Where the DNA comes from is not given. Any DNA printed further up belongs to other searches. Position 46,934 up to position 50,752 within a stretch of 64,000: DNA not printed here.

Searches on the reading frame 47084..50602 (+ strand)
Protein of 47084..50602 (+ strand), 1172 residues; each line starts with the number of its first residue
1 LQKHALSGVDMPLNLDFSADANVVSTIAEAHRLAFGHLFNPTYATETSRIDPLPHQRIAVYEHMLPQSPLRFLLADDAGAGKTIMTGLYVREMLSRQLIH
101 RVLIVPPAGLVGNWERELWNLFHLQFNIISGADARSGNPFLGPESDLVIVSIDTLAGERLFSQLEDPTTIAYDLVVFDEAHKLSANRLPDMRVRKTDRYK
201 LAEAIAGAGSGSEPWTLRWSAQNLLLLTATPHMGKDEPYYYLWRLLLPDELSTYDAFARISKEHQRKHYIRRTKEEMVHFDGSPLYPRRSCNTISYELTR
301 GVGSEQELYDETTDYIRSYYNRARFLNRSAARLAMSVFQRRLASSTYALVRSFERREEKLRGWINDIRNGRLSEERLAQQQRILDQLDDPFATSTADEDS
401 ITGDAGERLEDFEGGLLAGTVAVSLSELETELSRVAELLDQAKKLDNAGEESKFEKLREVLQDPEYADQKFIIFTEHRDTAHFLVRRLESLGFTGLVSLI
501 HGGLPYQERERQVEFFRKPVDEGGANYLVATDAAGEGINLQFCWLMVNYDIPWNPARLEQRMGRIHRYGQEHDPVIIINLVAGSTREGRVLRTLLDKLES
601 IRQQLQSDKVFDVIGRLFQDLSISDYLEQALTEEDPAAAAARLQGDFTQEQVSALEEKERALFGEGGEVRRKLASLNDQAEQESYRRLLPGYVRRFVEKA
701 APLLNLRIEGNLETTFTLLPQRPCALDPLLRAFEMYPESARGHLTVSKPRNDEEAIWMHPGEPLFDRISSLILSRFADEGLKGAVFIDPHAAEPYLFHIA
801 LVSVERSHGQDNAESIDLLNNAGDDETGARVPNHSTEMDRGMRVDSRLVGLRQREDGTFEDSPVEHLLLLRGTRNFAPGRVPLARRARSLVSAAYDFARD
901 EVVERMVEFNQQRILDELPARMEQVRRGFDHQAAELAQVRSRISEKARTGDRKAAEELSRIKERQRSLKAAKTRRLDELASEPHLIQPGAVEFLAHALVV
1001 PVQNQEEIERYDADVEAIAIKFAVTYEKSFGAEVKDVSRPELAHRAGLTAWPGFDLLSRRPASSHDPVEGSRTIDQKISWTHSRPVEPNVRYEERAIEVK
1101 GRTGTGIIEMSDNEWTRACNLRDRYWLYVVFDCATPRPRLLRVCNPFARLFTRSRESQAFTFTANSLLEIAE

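Call 27: search_protein_families(library=ncbifam, proteins=[window:47084-50602:+], max_evalue=0.00001)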
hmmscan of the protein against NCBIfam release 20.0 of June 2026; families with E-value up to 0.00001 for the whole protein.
window:47084-50602:+ (1172 aa): 18 families
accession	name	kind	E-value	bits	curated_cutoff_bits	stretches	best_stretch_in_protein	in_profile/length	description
NF038317.1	DISARM_DrmD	equivalog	2e-92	311.1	610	1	70-700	125-725/1021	DISARM system SNF2-like helicase DrmD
NF038318.1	DISARM_DrmD_b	equivalog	1.7e-44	152.2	950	3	525-598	487-560/868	DISARM system SNF2-like helicase DrmD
NF042964.1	phospholipD_antiphage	equivalog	1.1e-42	146.4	1100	2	431-604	651-825/895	phospholipase D-like domain-containing anti-phage protein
NF041062.1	DpdE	equivalog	1.4e-41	142.4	500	2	336-580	425-653/1048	protein DpdE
NF003426.0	PRK04914.1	equivalog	1.3e-37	129.6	576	2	45-265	147-350/959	RNA polymerase-associated protein RapA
NF058637.1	helic_SCO1167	equivalog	3e-22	78.5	1200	1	447-597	758-902/932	SCO1167/SCO6262 family helicase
NF053675.1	pilus_reg_Snf2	equivalog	5.5e-18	64.5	1100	1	445-592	854-995/1029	pilus expression-regulating Snf2 family helicase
NF041790.1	anti-phage_ZorD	equivalog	8.8e-13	47.1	1500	0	72-124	607-660/1035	type I Zorya anti-phage system protein ZorD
NF008394.0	PRK11192.1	equivalog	1.3e-11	44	507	1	406-572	192-345/441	ATP-dependent RNA helicase SrmB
NF010337.0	PRK13766.1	equivalog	3.9e-10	38.5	610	1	434-606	332-502/781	Hef nuclease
NF053631.1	RNA_helic_CshA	equivalog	2.1e-09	36.8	646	1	447-577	218-340/434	degradosome RNA helicase CshA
NF002340.1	PRK01297.1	equivalog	5.9e-09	35.2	564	1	447-571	230-346/372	ATP-dependent RNA helicase RhlB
NF008744.0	PRK11776.1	equivalog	1.6e-08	33.6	524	1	447-571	223-339/460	ATP-dependent RNA helicase DbpA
NF053636.1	DDHlcsCsdAPsy1082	equivalog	7.7e-08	31.3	890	1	457-580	234-346/512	DEAD/DEAH box helicase CsdA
NF053711.1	RNA_heli_RhlE1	exception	2.7e-07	29.7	750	1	461-576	239-346/434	RNA helicase RhlE1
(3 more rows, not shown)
